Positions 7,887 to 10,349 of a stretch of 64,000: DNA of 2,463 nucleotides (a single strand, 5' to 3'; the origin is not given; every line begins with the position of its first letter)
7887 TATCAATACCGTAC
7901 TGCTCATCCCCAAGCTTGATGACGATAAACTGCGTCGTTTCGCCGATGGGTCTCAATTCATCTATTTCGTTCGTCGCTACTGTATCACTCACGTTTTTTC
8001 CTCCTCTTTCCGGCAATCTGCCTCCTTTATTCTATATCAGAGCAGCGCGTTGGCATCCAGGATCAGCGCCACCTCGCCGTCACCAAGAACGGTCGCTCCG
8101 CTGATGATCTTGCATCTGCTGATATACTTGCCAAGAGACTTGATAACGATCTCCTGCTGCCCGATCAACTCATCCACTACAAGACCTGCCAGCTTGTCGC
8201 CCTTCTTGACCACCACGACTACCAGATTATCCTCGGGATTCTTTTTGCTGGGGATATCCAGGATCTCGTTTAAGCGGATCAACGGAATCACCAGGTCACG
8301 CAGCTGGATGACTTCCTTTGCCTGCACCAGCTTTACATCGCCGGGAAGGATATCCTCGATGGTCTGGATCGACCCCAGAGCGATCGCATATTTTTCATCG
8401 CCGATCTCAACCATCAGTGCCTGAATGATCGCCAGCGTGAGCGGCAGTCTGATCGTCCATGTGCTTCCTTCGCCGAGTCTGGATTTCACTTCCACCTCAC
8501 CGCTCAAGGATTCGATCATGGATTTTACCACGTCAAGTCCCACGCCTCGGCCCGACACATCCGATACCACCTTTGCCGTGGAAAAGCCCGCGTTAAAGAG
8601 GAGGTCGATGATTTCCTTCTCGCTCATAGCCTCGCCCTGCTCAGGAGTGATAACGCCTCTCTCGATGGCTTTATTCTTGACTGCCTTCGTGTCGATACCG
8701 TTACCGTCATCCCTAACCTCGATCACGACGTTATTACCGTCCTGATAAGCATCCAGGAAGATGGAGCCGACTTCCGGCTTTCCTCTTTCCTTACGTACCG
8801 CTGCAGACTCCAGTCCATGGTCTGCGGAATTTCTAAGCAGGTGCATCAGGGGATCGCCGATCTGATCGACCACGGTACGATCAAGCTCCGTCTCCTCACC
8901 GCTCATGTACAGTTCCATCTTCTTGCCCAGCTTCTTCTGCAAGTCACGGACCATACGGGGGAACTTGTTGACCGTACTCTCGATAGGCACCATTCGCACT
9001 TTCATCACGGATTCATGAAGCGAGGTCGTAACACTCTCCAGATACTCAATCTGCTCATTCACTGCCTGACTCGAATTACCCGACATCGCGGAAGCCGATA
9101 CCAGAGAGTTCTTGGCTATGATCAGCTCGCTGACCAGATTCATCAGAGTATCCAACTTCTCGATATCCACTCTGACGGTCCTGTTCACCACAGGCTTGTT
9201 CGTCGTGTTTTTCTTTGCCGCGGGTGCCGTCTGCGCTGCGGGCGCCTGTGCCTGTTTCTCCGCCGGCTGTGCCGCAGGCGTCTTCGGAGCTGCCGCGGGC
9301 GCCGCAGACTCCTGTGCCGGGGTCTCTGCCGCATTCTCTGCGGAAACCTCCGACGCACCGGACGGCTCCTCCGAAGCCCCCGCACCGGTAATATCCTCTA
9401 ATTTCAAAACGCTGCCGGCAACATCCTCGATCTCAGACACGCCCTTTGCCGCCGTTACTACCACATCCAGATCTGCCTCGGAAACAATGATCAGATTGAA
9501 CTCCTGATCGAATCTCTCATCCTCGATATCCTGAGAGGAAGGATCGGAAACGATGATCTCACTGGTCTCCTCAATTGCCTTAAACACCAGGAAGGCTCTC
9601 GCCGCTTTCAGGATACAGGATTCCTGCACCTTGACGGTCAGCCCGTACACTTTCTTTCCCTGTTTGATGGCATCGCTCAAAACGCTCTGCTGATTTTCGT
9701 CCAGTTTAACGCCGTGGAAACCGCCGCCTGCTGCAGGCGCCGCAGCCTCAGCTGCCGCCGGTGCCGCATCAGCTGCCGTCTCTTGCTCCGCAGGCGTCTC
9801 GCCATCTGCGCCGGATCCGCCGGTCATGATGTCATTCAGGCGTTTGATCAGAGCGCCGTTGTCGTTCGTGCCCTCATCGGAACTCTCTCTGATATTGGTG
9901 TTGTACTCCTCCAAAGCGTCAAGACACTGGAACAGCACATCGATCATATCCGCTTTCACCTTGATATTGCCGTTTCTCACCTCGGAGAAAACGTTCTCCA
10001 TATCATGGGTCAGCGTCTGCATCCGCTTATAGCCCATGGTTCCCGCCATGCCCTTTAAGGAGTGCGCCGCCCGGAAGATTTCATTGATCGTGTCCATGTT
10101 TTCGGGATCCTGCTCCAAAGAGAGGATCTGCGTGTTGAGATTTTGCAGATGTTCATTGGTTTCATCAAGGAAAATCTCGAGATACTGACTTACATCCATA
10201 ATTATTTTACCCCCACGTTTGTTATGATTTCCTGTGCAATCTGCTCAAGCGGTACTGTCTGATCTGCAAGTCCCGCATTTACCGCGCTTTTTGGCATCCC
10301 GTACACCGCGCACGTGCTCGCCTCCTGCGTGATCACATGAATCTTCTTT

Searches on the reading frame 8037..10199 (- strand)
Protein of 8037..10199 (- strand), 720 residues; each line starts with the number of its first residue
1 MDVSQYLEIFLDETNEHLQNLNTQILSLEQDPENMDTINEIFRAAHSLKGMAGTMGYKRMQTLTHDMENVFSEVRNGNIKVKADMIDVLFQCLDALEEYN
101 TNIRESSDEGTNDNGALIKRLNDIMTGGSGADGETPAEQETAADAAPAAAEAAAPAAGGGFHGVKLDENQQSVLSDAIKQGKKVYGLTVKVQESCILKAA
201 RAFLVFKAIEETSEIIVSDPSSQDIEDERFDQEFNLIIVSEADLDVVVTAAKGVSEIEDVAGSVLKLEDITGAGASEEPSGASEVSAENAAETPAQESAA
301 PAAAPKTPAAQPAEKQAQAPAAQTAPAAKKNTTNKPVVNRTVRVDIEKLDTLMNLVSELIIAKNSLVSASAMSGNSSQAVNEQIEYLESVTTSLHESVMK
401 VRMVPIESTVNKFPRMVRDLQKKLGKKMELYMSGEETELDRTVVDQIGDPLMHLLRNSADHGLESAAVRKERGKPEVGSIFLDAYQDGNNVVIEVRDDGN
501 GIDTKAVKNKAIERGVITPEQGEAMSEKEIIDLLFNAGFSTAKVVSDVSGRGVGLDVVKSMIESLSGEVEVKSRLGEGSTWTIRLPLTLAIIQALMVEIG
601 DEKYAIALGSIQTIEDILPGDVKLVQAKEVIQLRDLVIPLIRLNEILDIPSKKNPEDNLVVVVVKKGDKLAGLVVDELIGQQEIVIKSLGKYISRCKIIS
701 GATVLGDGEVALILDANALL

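Call 64: search_protein_families(library=pfam, proteins=[window:8037-10199:-], max_evalue=0.0001)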
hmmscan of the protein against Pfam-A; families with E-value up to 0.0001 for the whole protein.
window:8037-10199:- (720 aa): 5 families
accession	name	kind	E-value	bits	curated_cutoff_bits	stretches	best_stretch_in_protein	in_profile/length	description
PF01584.24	CheW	-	2.8e-29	101.9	23.5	1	593-720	1-134/138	CheW-like domain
PF07194.16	P2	-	9.3e-24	83.8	23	1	184-261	1-78/81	P2 response regulator binding domain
PF01627.28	Hpt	-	1.5e-20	73.7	24.6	1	5-98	1-83/84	Hpt domain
PF02895.20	H-kinase_dim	-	7.2e-18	65.2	23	1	340-401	2-68/68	Signal transducing histidine kinase, homodimeric domain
PF02518.31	HATPase_c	-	7.4e-16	59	26.4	1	449-588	4-110/111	Histidine kinase-, DNA gyrase B-, and HSP90-like ATPase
